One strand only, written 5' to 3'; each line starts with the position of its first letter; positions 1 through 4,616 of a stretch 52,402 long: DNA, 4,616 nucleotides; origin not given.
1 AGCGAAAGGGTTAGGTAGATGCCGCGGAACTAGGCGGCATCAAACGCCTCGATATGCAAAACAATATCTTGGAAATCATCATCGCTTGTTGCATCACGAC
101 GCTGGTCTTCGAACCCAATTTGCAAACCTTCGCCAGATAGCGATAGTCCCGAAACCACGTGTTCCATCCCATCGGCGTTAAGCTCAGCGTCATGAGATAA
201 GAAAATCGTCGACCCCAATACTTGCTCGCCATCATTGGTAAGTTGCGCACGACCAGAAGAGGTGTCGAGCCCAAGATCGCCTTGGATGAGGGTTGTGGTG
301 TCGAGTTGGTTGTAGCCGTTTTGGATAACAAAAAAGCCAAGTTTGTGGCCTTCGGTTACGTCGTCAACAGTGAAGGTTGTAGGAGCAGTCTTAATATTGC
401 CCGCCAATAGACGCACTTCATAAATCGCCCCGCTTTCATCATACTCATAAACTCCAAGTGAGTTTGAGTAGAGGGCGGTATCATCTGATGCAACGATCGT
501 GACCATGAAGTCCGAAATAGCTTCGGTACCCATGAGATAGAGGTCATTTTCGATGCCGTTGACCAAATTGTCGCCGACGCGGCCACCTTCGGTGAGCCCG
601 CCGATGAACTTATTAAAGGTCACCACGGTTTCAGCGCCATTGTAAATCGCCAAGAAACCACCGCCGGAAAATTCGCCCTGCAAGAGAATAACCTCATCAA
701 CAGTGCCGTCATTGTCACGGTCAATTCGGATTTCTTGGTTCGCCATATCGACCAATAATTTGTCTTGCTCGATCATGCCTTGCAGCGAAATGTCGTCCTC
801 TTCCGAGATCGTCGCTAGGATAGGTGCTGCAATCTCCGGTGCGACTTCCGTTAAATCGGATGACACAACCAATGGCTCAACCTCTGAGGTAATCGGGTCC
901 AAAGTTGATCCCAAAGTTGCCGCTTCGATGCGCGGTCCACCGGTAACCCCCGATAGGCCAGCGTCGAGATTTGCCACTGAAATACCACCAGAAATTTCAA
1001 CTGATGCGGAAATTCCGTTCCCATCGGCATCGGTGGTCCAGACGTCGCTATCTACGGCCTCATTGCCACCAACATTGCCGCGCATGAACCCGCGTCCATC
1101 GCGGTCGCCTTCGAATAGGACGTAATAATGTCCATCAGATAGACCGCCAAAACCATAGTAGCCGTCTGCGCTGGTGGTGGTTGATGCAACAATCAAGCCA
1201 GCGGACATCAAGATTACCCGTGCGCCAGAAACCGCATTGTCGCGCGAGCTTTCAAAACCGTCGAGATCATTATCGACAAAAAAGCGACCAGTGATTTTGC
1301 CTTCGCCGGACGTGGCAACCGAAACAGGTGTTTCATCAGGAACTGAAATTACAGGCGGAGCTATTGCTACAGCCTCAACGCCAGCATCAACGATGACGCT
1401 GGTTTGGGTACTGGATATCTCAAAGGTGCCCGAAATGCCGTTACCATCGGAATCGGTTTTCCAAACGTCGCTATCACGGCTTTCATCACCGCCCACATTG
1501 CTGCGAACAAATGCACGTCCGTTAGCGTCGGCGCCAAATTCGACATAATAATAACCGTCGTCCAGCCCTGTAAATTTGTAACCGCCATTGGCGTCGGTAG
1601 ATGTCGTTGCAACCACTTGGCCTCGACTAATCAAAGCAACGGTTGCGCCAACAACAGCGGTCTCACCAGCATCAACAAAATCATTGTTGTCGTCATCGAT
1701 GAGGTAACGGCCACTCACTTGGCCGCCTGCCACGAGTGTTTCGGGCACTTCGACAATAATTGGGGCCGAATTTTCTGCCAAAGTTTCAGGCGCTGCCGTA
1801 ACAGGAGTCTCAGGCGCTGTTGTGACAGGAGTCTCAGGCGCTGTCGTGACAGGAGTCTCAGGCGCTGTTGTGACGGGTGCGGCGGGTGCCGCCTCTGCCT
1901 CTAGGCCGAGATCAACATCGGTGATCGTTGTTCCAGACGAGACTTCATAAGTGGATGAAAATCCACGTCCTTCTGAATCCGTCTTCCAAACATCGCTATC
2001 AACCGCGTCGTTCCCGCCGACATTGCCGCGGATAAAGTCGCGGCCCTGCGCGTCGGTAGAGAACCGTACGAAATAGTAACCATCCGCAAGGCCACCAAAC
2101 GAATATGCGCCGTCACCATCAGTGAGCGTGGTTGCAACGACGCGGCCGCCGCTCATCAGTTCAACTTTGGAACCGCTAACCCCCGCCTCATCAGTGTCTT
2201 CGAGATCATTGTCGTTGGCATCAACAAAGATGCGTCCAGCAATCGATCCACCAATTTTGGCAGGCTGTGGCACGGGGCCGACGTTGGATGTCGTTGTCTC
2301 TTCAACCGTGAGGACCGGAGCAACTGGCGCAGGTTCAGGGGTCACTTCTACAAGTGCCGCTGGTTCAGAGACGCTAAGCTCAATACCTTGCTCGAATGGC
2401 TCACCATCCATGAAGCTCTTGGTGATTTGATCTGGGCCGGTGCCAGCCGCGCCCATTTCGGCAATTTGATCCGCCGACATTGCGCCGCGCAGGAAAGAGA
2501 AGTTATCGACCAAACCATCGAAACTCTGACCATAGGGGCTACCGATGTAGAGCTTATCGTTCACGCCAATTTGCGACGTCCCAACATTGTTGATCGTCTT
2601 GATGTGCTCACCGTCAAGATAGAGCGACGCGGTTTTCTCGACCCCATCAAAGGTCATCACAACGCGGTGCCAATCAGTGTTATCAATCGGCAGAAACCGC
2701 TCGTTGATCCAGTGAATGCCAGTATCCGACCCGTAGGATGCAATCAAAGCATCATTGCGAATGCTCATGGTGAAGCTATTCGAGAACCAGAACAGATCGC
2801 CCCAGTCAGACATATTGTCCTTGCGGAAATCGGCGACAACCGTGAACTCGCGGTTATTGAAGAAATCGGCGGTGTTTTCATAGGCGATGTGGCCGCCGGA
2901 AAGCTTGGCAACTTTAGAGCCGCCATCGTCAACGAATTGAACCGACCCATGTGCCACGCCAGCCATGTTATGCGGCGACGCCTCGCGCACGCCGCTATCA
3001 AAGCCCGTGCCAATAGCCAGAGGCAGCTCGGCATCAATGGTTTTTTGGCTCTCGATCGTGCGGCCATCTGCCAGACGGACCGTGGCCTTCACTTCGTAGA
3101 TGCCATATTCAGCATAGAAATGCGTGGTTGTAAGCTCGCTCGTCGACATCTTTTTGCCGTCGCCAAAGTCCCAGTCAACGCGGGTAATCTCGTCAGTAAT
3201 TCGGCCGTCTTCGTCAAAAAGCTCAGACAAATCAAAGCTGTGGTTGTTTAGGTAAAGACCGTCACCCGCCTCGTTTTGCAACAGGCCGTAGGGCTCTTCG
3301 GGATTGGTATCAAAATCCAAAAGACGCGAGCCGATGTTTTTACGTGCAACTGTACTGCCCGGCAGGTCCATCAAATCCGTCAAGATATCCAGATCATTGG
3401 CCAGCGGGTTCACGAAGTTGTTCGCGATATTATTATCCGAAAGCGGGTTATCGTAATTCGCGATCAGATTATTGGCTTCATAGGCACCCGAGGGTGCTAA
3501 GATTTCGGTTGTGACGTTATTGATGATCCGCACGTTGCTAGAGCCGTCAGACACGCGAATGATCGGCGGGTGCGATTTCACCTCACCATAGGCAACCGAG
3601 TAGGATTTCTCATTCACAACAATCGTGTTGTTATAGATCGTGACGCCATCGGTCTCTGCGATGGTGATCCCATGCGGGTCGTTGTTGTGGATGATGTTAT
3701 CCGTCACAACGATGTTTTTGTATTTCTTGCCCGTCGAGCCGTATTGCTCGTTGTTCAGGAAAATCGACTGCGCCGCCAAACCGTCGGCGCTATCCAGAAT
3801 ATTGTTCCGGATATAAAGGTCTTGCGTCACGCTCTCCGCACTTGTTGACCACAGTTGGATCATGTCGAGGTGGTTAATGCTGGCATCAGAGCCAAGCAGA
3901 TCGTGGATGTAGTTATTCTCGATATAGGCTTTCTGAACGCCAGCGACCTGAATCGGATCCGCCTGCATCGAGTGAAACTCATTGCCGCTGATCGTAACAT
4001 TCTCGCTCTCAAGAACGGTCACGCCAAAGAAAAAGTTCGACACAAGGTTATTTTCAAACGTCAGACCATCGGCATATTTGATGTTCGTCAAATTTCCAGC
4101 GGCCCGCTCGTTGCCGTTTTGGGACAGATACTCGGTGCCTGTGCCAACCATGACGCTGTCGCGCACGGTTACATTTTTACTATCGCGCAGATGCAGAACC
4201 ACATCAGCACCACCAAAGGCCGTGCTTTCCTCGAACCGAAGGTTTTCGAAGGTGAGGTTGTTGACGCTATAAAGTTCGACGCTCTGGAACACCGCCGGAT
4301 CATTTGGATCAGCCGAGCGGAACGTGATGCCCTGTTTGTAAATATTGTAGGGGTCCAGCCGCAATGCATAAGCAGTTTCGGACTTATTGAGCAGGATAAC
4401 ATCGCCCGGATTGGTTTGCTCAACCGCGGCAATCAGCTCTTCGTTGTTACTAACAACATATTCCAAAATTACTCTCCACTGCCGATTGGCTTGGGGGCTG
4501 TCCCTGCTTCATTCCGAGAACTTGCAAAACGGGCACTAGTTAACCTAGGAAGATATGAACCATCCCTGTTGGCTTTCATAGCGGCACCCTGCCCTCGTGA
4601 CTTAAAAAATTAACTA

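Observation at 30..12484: Three giant SdrD-B-repeat proteins (12 repeats in total) all lack any N-terminal export signal; candidate non-Sec (T1SS-like) substrates with acidic-then-hydrophobic C-termini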

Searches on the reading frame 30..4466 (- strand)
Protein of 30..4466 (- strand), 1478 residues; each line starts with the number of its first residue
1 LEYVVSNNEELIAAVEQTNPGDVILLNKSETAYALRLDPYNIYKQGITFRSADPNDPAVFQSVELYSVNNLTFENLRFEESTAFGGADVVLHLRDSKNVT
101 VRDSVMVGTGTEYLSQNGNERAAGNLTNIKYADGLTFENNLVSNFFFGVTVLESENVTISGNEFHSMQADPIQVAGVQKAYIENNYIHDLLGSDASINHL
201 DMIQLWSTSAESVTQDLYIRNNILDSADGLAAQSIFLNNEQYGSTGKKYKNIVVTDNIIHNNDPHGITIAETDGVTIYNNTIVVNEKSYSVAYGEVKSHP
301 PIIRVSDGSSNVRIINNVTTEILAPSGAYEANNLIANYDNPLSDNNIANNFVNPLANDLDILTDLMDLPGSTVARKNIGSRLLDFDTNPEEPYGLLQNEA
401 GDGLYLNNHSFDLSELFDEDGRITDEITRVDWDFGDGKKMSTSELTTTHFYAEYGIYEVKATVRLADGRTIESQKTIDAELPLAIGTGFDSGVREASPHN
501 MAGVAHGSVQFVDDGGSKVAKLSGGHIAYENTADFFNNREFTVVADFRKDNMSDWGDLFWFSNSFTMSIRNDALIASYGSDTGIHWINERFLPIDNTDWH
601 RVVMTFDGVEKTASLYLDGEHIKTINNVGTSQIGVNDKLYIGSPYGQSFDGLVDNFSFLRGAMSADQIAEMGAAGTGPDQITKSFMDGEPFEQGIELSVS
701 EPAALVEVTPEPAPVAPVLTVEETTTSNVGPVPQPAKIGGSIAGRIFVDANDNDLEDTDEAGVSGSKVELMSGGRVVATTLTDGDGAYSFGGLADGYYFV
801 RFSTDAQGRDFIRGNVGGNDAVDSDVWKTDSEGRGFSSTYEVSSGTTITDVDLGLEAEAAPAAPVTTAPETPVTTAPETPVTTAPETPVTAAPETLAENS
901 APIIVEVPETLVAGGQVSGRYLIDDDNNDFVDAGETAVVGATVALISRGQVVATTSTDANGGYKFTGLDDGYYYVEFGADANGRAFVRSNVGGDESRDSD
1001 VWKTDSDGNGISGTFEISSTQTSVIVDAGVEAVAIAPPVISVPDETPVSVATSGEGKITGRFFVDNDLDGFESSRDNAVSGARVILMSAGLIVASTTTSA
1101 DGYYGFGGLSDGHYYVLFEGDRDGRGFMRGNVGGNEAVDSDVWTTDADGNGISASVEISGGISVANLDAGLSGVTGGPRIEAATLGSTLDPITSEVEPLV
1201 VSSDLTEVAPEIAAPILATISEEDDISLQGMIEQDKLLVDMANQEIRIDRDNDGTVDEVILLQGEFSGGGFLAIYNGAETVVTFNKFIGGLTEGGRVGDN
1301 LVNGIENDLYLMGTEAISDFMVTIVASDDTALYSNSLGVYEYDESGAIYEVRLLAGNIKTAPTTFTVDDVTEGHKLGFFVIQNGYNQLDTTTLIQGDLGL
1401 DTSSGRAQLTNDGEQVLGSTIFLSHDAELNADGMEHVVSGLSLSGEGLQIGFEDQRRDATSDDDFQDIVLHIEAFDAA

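Call 5: search_protein_families(library=pfam, proteins=[window:30-4466:-], max_evalue=0.01)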
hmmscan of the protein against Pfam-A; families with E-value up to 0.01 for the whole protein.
window:30-4466:- (1478 aa): 12 families
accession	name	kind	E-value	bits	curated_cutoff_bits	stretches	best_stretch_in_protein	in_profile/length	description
PF17210.9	SdrD_B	-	3.1e-47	159.8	29.7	3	741-855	2-112/112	SdrD B-like domain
PF13620.12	CarboxypepD_reg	-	4.1e-18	65.9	32.3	3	932-980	8-57/82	Carboxypeptidase regulatory-like domain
PF13385.13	Laminin_G_3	-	1.8e-14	54.6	27.6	1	525-669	5-151/151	Concanavalin A-like lectin/glucanases superfamily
PF13229.12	Beta_helix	-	8.1e-14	52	25.9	2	130-317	6-156/158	Right handed beta helix region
PF18911.6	PKD_4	-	1.1e-08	35.5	27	1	425-472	31-77/85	PKD domain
PF00801.26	PKD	-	3.1e-08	34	23.5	1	424-470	26-72/80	PKD domain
PF13448.11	DUF4114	-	5.6e-08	34.1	27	1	1372-1473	3-83/85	Domain of unknown function (DUF4114)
PF17802.7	SpaA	-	2.5e-06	28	23.1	0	934-976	12-57/91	Prealbumin-like fold domain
PF11974.14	bMG3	-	4.8e-06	26.9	34.9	0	936-978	26-63/103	Bacterial alpha-2-macroglobulin MG3 domain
PF05048.19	NosD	-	0.00011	22.2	23.6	0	81-187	59-169/212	Periplasmic copper-binding protein (NosD)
PF13715.12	CarbopepD_reg_2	-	0.00045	20.6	32.2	0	934-976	10-49/88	CarboxypepD_reg-like domain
PF23193.1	NOMO_3rd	-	0.0014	19.1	27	0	764-800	46-82/120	NOMO third transthyretin-like domain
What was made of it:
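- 3051..3197 (-): P1 PKD domain (aa 424-472). call 5
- On DUF4114 / LecB (PA-IIL)-type lectin domain: 34.1 bits against a cut-off of 27 in P1 aa 1372-1473 (call 5).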

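Call 10: search_protein_families(library=ncbifam, proteins=[window:30-4466:-], max_evalue=0.01)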
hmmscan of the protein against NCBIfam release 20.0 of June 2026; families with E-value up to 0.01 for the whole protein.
window:30-4466:- (1478 aa): 4 families
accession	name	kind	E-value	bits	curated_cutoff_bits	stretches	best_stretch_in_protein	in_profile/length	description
NF012181.0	MSCRAMM_SdrD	exception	6.3e-20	70.3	2500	3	746-828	688-770/1379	MSCRAMM family adhesin SdrD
NF000535.3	MSCRAMM_SdrC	exception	9.6e-20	70.2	1700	3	746-829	503-586/963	MSCRAMM family adhesin SdrC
TIGR04247.1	NosD_copper_fam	subfamily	0.00016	20.4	300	1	90-291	49-246/377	nitrous oxide reductase family maturation protein NosD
TIGR03804.1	para_beta_helix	repeat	0.0088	15.7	19.45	1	251-283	9-40/44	parallel beta-helix repeat protein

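Call 30: find_encoding_contigs(protein=window:30-4466:-, flank=10000, max_places=4)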
Protein window:30-4466:- (1478 aa): no gene with exactly this product is on record in the collection.

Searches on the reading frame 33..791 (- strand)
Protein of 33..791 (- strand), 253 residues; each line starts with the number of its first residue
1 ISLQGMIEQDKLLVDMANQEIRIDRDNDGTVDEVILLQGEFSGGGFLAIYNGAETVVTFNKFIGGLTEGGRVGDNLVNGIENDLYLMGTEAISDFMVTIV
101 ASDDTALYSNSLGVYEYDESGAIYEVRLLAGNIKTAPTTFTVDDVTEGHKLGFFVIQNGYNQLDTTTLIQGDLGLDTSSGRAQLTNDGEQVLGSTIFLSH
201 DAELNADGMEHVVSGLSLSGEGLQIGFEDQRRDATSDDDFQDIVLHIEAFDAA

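Call 46: find_homologous_proteins(query=window:33-791:-, max_evalue=0.001)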
Query seq(253 aa) (253 aa): 3 proteins with E <= 0.001 among 525 candidates.
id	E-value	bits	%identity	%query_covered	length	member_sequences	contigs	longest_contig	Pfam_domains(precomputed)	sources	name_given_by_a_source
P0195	1.0e-42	164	44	90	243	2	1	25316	PF13448.12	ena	-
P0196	1.2e-37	148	44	86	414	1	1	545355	PF13448.12,PF00353.26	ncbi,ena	-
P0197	2.1e-19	88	38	54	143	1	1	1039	PF13448.12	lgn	-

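Call 60: find_encoding_contigs(protein=P0196, flank=10000, max_places=2)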
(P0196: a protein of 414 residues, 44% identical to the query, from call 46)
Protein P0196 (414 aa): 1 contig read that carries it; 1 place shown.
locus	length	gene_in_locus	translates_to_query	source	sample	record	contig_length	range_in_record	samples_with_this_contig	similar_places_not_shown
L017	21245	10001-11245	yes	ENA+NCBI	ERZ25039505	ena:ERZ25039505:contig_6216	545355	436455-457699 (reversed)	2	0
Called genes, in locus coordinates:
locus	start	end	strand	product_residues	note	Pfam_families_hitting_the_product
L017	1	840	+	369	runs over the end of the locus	PF09925:DUF2157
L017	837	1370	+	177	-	PF14345:GDYXXLXY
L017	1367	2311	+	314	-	PF00753:Lactamase_B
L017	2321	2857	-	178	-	PF10067:DUF2306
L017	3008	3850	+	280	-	PF04397:LytTR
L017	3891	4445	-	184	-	PF03232:COQ7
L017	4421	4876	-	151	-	PF02600:DsbB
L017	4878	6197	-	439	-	PF00144:Beta-lactamase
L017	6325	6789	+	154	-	PF03061:4HBT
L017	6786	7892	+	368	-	PF03969:AFG1_ATPase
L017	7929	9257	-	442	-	-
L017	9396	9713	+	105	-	-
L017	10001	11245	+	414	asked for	PF00353:HemolysinCabind, PF13448:DUF4114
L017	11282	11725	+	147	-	PF13279:4HBT_2, PF03061:4HBT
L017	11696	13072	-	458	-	PF01554:MatE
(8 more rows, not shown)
